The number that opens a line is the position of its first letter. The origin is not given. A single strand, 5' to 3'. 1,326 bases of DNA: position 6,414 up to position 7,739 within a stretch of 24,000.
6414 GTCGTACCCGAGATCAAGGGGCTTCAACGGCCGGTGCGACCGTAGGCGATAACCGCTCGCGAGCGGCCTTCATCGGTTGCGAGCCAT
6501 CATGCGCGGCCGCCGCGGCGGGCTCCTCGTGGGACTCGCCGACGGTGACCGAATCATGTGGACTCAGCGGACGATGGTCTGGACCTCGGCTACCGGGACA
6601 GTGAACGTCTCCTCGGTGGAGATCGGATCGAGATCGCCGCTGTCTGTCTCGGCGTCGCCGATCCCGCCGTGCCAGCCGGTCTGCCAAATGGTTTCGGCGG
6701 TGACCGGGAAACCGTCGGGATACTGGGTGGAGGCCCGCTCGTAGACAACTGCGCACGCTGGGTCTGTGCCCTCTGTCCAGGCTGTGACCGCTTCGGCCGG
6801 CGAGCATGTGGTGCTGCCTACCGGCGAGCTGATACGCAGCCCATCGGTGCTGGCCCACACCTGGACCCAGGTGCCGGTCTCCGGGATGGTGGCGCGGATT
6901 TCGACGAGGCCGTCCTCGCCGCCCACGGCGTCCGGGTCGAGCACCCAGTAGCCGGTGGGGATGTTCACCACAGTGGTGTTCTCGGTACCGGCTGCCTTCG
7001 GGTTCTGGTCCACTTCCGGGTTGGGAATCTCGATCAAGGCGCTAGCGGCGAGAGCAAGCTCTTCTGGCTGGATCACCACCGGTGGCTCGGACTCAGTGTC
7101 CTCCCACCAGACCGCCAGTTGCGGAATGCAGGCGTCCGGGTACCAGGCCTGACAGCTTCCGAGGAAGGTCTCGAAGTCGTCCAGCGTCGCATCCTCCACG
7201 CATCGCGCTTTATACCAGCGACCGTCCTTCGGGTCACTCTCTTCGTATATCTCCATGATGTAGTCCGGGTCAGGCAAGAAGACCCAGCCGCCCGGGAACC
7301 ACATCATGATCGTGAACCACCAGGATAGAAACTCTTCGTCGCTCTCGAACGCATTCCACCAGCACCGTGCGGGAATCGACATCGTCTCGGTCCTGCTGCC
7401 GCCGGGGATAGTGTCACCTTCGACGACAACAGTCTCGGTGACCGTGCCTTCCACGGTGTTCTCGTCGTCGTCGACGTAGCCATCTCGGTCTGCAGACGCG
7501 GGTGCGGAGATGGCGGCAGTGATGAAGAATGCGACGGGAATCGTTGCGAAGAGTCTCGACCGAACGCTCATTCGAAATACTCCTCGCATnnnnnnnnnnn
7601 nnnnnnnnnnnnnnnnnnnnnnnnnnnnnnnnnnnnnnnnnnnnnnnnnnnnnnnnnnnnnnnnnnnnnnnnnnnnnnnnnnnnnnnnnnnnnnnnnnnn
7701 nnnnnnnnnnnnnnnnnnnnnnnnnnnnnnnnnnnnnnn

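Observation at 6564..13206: Mirror-image paralogous two-gene envelope cassette (lipoprotein + secreted Cys protein) flanking a mutase gene: candidate uncharacterised cell-surface system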

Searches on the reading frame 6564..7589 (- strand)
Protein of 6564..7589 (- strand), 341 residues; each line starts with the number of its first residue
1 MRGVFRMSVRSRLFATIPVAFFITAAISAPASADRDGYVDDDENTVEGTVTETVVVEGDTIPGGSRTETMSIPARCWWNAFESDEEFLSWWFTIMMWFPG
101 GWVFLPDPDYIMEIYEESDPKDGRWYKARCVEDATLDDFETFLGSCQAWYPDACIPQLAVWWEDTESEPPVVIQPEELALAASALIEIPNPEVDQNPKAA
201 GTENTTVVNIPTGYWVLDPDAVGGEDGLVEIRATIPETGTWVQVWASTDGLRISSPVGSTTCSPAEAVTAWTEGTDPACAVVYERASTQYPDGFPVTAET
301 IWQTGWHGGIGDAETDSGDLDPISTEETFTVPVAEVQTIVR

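Call 6: search_protein_families(library=pfam, proteins=[window:6564-7589:-], max_evalue=1)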
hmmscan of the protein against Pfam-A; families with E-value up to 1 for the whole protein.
window:6564-7589:- (341 aa): 0 families

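Call 7: search_protein_families(library=ncbifam, proteins=[window:6564-7589:-], max_evalue=1)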
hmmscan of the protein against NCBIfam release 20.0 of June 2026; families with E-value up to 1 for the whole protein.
window:6564-7589:- (341 aa): 0 families

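Call 11: find_homologous_proteins(query=A1)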
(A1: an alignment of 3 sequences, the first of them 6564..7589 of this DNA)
Query A1 (3 sequences) (341 aa, profile of the alignment): 17 proteins with E <= 0.001 among 8000 candidates.
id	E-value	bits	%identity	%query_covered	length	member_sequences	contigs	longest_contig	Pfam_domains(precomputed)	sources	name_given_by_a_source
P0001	1.1e-179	615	35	98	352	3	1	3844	-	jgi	jgi:hypothetical protein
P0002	7.7e-160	550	37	100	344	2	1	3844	-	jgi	jgi:hypothetical protein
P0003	1.2e-154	533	100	98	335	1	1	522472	-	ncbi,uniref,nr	ncbi:hypothetical protein [Phytoactinopolyspora mesophila]|uniref:Secreted protein n=1 Tax=Phytoacti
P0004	1.4e-111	391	71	97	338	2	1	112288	-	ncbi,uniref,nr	ncbi:hypothetical protein [Phytoactinopolyspora limicola]|uniref:hypothetical protein n=1 Tax=Phytoa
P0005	1.5e-103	365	66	87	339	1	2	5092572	-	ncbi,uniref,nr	ncbi:hypothetical protein EF847_22355 [Actinobacteria bacterium YIM 96077]|uniref:Secreted protein n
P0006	6.4e-103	363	40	71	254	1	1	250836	-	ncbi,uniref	ncbi:hypothetical protein, partial [Phytoactinopolyspora endophytica]|uniref:hypothetical protein n=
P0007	7.3e-96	339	54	98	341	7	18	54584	-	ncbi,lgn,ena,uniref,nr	ncbi:hypothetical protein [Haloactinopolyspora sp.]|uniref:hypothetical protein n=1 Tax=Haloactinopo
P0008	2.3e-95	338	61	87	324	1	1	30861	-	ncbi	-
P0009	3.7e-95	337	44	86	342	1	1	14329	-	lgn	-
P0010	3.5e-94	334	45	89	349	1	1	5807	-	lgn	-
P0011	1.5e-92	329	58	91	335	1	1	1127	-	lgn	-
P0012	5.2e-92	327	51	98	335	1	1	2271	-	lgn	-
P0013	1.3e-88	316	40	97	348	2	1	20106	-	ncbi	-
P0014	4.2e-88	314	43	90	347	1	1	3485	-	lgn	-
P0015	2.9e-86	308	43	85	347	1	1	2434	-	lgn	-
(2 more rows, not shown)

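Call 26: search_protein_representatives(alignment_id=A3)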
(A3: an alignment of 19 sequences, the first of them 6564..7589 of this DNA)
Query: 19 sequences, 345 profile positions. Proteins with E-value up to 0.001 (for the whole library): 1278; up to 1e-10: 369; up to 1e-30: 134. The best 150 are listed.
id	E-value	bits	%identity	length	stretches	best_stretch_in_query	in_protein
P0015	3.6e-143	493.3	-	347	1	3-345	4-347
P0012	2.4e-132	457.7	-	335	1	5-344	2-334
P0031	2.4e-102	359.0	-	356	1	6-343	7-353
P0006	3.7e-100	351.8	-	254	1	96-344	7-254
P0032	1.9e-96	339.6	-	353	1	6-344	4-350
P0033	4.3e-96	338.5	-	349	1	10-344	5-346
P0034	2.1e-94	332.9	-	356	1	5-343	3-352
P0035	7.5e-94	331.1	-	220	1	126-343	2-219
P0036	2.6e-79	283.3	-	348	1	5-343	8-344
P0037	2.9e-79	283.1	-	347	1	4-343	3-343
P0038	3.6e-79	282.8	-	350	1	4-344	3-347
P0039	3.3e-77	276.4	-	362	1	7-344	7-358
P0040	3.9e-77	276.1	-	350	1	10-345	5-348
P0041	5.6e-77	275.6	-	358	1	12-342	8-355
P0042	4.1e-76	272.8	-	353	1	9-344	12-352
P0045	1.7e-74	267.4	-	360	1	9-344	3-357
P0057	6.2e-64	232.7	-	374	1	11-344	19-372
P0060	3.9e-61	223.5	-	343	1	19-344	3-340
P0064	2.0e-59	217.9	-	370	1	12-344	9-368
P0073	4.0e-54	200.5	-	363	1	7-344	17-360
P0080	1.4e-51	192.1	-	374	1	3-344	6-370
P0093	6.8e-47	176.7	-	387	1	10-344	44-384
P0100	2.0e-44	168.6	-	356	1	8-344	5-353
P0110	4.5e-39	151.0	-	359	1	9-344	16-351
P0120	1.0e-36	143.2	-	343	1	3-344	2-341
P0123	3.2e-36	141.6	-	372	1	22-344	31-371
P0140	1.3e-34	136.3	-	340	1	11-344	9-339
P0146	1.1e-32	130.0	-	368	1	9-344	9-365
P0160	8.8e-31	123.7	-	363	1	10-344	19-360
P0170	3.4e-29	118.5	-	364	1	10-344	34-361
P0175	4.8e-28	114.7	-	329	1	5-342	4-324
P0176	1.5e-27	113.0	-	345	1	23-344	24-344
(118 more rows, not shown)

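Call 27: search_protein_families(library=pfam, proteins=[P0040, P0060, P0080, P0100, P0120, P0140, P0160, P0170, P0175, P0176], max_evalue=0.1)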
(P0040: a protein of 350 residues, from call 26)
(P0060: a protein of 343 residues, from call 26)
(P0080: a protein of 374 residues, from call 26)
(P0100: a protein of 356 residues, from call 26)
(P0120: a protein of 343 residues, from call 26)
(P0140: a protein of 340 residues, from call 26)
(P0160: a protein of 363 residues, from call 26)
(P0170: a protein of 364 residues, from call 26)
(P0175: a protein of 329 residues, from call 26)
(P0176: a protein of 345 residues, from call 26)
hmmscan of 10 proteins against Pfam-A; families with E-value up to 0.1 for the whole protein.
P0040 (350 aa): 0 families

P0060 (343 aa): 0 families

P0080 (374 aa): 0 families

P0100 (356 aa): 0 families

P0120 (343 aa): 0 families

P0140 (340 aa): 0 families

P0160 (363 aa): 0 families

P0170 (364 aa): 0 families

P0175 (329 aa): 0 families

P0176 (345 aa): 0 families

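Call 28: predict_structure(alignment_id=A3)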
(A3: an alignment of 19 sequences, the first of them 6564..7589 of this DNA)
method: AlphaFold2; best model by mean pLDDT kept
length: 341 residues; sequences in the alignment: 19
mean_pLDDT: 79.4   pTM: 0.67
mean pLDDT of the five models: 79.4, 76.8, 76.3, 74.5, 74.2
residues with pLDDT >= 90: 121; 70-90: 152; 50-70: 20; < 50: 48
segments of 3 or more residues with pLDDT < 50: 1-46
pLDDT, mean of each block of 10 residues (from residue 1): 39 36 30 34 52 81 82 85 91 88 83 76 83 81 77 74 75 86 91 88 82 94 95 87 96 96 96 88 88 94 95 90 95 72 47
secondary structure, 60 per line:
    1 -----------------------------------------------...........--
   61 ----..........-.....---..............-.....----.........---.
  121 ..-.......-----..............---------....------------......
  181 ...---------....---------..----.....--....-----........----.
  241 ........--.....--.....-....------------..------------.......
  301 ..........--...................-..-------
elements in order: E48-58 E65-74 E76-80 H84-97 H99-103 H108-116 E124-130 H136-149 E159-162 H175-183 E193-196 E212-216 H219-222 E228-235 E240-248 E251-255 E258-262 H264-267 E294-310 E313-331

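Call 33: fold_search(model_id=the predicted structure, library=pdb)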
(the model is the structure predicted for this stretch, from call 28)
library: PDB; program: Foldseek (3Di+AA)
matches with E <= 10: 480; with E <= 0.001: 0
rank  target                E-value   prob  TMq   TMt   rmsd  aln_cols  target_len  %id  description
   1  4akr_C                8.1e-02  0.09  0.12  0.14  25.6       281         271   10  Crystal Structure of the cytoplasmic actin capping protein Cap32_34 from Dictyostelium discoideum (released 2012-07-04)
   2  5mr2_A                1.3e-01  0.12  0.11  0.24  11.5       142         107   11  Crystal structure of red abalone VERL repeat 2 with linker at 2.5 A resolution (released 2017-06-14)
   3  6vfe_A                1.3e-01  0.08  0.10  0.14  29.9       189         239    8  Gasdermin D pore (released 2021-04-21)
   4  1bec                  1.4e-01  0.04  0.11  0.14  20.9       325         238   11  BETA CHAIN OF A T CELL ANTIGEN RECEPTOR (released 1995-10-25)
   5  9xrl_b                1.4e-01  0.04  0.10  0.06  19.4       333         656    8  Structure of mouse cytoplasmic lattice (CPL) repeating unit (released 2026-03-18)
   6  9xrl_V                1.5e-01  0.08  0.10  0.06  15.6       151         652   10  Structure of mouse cytoplasmic lattice (CPL) repeating unit (released 2026-03-18)
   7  7p2p_B                1.5e-01  0.06  0.10  0.15  14.1       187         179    5  Human Signal Peptidase Complex Paralog A (SPC-A) (released 2021-10-06)
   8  12dl_AA               1.8e-01  0.05  0.09  0.06  17.5       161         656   11  Native structure of the cytoplasmic lattice (CPL) asymmetric unit from mouse MII eggs (released 2026-04-08)
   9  4f8o_A                2.3e-01  0.08  0.12  0.22  11.7       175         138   10  X-ray structure of PsaA from Yersinia pestis, in complex with lactose and AEBSF (released 2013-05-22)
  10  9xrl_T                2.3e-01  0.05  0.08  0.05  15.9       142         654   10  Structure of mouse cytoplasmic lattice (CPL) repeating unit (released 2026-03-18)
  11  9xrl_U                2.5e-01  0.03  0.10  0.07  19.2       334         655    8  Structure of mouse cytoplasmic lattice (CPL) repeating unit (released 2026-03-18)
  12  6e3k_D                2.7e-01  0.05  0.11  0.15  16.9       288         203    9  Interferon gamma signalling complex with IFNGR1 and IFNGR2 (released 2019-02-27)
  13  2vlr_E                2.7e-01  0.03  0.11  0.14  22.7       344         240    7  The Structural Dynamics and Energetics of an Immunodominant T-cell Receptor are Programmed by its Vbeta Domain (released 2008-01-22)
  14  7dsa_A                2.9e-01  0.09  0.13  0.16  17.6       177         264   10  Crystal structure of actin capping protein in complex with V-1 (space group P62) (released 2021-03-03)
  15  6e3k_C                2.9e-01  0.04  0.11  0.15  16.7       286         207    9  Interferon gamma signalling complex with IFNGR1 and IFNGR2 (released 2019-02-27)
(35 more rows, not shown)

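Call 39: list_cluster_members(proteins=[P0040, P0060, P0080, P0100, P0120, P0140, P0160, P0170, P0175, P0176])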
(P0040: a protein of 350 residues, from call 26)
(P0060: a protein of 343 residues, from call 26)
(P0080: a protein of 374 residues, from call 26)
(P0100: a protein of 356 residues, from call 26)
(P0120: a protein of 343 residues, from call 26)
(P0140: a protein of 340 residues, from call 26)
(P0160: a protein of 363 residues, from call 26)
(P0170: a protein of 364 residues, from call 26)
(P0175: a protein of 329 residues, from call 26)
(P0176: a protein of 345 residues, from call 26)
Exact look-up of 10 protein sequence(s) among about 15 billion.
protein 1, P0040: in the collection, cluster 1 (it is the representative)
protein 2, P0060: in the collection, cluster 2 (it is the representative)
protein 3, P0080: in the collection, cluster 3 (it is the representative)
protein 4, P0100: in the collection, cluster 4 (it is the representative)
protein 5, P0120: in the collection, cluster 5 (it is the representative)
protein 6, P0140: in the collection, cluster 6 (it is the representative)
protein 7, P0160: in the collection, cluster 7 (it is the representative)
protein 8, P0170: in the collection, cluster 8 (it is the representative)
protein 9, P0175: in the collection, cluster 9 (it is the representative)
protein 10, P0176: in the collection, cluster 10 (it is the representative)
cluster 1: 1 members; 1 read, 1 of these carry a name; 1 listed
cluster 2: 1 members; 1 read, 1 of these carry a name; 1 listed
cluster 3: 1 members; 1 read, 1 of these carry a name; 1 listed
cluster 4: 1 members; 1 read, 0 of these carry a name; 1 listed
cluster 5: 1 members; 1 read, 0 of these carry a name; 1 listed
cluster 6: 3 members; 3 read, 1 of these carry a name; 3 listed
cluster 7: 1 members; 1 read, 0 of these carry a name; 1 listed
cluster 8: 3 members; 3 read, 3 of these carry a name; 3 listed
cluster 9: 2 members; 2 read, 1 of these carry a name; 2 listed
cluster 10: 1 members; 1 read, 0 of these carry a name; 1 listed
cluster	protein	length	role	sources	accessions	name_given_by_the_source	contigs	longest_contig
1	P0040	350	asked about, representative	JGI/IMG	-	hypothetical protein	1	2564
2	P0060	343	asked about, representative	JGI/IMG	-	hypothetical protein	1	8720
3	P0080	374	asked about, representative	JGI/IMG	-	hypothetical protein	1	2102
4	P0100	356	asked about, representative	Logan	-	-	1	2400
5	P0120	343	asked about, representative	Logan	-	-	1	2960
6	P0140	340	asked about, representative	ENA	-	-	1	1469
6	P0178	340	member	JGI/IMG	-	hypothetical protein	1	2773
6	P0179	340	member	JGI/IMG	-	-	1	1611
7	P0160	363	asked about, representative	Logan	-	-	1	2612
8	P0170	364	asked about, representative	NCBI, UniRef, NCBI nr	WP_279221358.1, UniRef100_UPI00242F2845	hypothetical protein [Actinomyces lilanjuaniae] | hypothetical protein n=1 Tax=Actinomyces lilanjuaniae TaxID=2321394 RepID=UPI00242F2845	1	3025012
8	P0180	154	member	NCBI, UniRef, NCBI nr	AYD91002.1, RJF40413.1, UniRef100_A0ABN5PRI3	hypothetical protein D4740_11925 [Actinomyces sp. 2119] | Uncharacterized protein n=1 Tax=Actinomyces lilanjuaniae TaxID=2321394 ... | hypothetical protein D5R93_11620 [Actinomyces lilanjuaniae]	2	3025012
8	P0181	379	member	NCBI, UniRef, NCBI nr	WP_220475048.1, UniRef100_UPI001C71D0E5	hypothetical protein [Actinomyces sp. 2119] | hypothetical protein n=1 Tax=Actinomyces sp. 2119 TaxID=2321393 RepID=UPI001C71D0E5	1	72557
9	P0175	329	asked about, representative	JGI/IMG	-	hypothetical protein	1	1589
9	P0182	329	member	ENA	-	-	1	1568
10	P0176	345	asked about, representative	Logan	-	-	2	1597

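Call 44: search_solved_structures(query=A3, max_evalue=10)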
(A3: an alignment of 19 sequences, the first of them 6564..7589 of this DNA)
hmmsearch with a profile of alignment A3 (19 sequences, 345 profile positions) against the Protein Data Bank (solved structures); distinct sequences matched with E-value up to 10: 4.
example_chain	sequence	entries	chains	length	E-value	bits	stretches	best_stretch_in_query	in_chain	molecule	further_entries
8pjw_A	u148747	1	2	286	0.0013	21.1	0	223-251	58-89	SAKe6FE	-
4e8c_A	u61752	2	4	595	0.62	12.4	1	139-188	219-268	Glycosyl hydrolase, family 35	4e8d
4wxt_A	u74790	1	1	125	0.79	12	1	150-220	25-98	Thioredoxin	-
5cq9_A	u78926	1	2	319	1.1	11.6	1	48-142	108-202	Secreted effector protein sopD2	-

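Call 46: find_homologous_proteins(query=A6, max_evalue=0.00001)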
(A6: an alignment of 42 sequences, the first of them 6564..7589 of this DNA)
Query A6 (42 sequences) (341 aa, profile of the alignment): 17 proteins with E <= 0.00001 among 8000 candidates.
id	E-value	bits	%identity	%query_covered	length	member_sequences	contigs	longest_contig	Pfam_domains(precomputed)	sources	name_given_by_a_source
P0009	4.1e-91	324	44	86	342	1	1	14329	-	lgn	-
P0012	5.5e-91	324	51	98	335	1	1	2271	-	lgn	-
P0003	6.1e-91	324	100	98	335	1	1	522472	-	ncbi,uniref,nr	ncbi:hypothetical protein [Phytoactinopolyspora mesophila]|uniref:Secreted protein n=1 Tax=Phytoacti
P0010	4.0e-89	318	45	89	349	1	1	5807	-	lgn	-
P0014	1.7e-88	316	43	90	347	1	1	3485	-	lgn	-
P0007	2.3e-87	312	54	98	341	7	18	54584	-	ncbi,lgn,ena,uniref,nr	ncbi:hypothetical protein [Haloactinopolyspora sp.]|uniref:hypothetical protein n=1 Tax=Haloactinopo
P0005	7.8e-85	303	66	87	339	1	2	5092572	-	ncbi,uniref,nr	ncbi:hypothetical protein EF847_22355 [Actinobacteria bacterium YIM 96077]|uniref:Secreted protein n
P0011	4.2e-84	301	58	91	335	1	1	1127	-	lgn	-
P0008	6.5e-84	300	61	87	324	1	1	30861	-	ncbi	-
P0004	1.6e-82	296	71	97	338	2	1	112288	-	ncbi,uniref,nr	ncbi:hypothetical protein [Phytoactinopolyspora limicola]|uniref:hypothetical protein n=1 Tax=Phytoa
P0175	8.3e-73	264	34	36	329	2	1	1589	-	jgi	jgi:hypothetical protein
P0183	3.9e-71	258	33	48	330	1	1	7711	-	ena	-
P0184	1.2e-64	237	30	46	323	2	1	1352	-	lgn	-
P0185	2.2e-64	236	31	46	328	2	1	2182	-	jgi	jgi:hypothetical protein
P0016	4.7e-62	229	68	59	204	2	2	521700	-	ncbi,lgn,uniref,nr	ncbi:hypothetical protein CLV30_102174 [Haloactinopolyspora alba]|uniref:Uncharacterized protein n=2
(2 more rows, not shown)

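Call 47: find_encoding_contigs(protein=P0005, flank=10000, max_places=3)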
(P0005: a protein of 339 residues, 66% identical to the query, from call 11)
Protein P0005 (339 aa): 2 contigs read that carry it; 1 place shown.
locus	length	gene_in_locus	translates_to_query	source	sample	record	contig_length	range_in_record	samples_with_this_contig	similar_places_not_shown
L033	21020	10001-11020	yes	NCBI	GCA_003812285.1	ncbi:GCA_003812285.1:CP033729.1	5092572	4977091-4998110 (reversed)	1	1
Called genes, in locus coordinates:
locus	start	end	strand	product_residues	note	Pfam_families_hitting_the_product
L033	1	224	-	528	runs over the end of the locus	PF01656:CbiA, PF13500:AAA_26, PF07685:GATase_3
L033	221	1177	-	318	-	PF03186:CobD_Cbib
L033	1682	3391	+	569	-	PF02283:CobU, PF02277:DBI_PRT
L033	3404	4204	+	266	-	PF02654:CobS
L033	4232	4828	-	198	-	PF00857:Isochorismatase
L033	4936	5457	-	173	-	PF25084:LbH_EIF2B (faint), PF25087:GMPPB_C (faint), PF00132:Hexapep, PF14602:Hexapep_2 (weak)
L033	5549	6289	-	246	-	PF00440:TetR_N (weak), PF02909:TetR_C_1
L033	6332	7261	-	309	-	PF04542:Sigma70_r2, PF08281:Sigma70_r4_2, PF04545:Sigma70_r4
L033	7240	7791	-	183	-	PF02627:CMD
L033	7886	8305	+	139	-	PF01243:PNPOx_N, PF12900:Pyridox_ox_2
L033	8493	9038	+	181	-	PF00561:Abhydrolase_1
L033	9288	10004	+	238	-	-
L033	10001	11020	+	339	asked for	-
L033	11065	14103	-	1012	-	PF13476:AAA_23, PF13555:AAA_29 (weak), PF13558:SbcC_Walker_B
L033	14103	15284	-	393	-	PF00149:Metallophos, PF12850:Metallophos_2 (faint), PF12320:SbcD_C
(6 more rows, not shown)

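Call 64: search_protein_families(library=padloc, proteins=[window:6564-7589:-], max_evalue=0.1)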
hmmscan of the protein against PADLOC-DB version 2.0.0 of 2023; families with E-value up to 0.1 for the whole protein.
window:6564-7589:- (341 aa): 0 families

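Call 65: search_protein_families(library=phrogs, proteins=[window:6564-7589:-], max_evalue=0.1)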
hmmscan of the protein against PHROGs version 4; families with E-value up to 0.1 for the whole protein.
window:6564-7589:- (341 aa): 0 families

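Call 66: find_encoding_contigs(protein=P0170, flank=10000, max_places=2)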
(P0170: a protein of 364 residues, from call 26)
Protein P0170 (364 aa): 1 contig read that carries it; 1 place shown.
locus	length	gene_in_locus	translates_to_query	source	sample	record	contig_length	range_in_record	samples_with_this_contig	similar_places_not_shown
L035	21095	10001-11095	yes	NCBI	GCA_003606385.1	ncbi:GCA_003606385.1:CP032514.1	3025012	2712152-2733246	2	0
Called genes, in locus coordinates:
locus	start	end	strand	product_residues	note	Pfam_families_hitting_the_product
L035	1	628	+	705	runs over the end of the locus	-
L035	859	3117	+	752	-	PF00795:CN_hydrolase, PF02540:NAD_synthase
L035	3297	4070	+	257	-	PF05116:S6PP (faint), PF08282:Hydrolase_3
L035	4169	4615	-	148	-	PF00583:Acetyltransf_1, PF13508:Acetyltransf_7, PF13673:Acetyltransf_10 (weak)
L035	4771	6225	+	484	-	-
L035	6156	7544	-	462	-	PF05958:tRNA_U5-meth_tr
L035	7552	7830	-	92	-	PF13560:HTH_31, PF01381:HTH_3, PF13384:HTH_23 (faint)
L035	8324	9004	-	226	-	PF00440:TetR_N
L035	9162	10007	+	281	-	-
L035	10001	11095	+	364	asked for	-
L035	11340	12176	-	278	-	-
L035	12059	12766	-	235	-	PF20211:DUF6571 (faint)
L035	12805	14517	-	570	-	PF20211:DUF6571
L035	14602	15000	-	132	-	PF20211:DUF6571 (faint)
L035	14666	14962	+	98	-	-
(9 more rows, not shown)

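Call 67: find_encoding_contigs(protein=P0013, flank=10000, max_places=2)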
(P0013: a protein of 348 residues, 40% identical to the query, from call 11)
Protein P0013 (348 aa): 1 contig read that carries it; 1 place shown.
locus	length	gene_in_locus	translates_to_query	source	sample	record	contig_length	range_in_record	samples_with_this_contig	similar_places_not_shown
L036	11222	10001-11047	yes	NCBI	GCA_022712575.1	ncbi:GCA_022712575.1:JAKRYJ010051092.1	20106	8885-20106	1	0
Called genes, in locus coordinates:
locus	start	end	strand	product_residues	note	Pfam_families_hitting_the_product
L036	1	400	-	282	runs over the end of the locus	PF00557:Peptidase_M24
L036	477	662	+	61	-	-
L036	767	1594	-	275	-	PF02548:Pantoate_transf, PF13714:PEP_mutase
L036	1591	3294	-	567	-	PF00795:CN_hydrolase, PF02540:NAD_synthase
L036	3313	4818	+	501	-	PF03951:Gln-synt_N, PF00120:Gln-synt_C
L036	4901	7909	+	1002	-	PF03710:GlnE, PF03445:DUF294 (faint), PF08335:GlnD_UR_UTase, PF10335:DUF294_C (faint), PF03710:GlnE, PF08335:GlnD_UR_UTase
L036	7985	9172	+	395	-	PF01261:AP_endonuc_2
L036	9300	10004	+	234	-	-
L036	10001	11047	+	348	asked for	-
